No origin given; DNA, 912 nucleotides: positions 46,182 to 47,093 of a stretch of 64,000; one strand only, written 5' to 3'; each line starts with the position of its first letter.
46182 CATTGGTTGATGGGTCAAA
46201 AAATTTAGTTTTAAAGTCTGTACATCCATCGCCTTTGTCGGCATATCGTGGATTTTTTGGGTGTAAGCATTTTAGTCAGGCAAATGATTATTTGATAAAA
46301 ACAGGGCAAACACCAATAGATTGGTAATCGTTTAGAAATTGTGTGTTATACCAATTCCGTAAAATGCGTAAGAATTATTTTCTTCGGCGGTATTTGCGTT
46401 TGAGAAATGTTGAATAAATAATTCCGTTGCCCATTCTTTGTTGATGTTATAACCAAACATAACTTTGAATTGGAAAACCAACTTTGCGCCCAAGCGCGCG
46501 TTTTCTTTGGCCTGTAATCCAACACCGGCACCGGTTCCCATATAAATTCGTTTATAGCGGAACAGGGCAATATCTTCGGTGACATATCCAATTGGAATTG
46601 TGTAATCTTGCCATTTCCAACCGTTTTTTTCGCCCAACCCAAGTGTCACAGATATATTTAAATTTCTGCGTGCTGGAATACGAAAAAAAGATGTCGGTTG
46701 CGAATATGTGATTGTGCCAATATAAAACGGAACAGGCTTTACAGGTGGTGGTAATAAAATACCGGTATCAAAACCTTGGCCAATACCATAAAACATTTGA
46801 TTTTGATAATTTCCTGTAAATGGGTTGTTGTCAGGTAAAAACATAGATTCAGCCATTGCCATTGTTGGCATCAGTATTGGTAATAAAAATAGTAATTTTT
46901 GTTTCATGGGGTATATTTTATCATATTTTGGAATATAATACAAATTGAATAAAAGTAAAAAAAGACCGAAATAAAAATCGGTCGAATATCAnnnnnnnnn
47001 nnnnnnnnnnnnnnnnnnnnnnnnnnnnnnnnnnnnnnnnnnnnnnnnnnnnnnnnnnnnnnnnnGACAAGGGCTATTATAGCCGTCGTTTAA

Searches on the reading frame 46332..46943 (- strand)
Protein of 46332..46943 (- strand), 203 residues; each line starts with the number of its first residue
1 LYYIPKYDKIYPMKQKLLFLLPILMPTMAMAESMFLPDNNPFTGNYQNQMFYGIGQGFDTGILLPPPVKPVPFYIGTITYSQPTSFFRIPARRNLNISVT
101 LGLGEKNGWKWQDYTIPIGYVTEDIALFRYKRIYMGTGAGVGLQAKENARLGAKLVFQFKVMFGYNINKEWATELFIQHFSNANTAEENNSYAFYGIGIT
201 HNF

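Call 11: search_protein_families(library=pfam, proteins=[window:46332-46943:-])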
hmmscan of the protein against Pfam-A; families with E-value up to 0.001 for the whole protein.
window:46332-46943:- (203 aa): 1 family
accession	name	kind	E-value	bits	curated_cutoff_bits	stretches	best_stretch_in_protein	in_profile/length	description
PF09411.16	PagL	-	5.6e-10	39.9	23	1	126-200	54-134/136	Lipid A 3-O-deacylase (PagL)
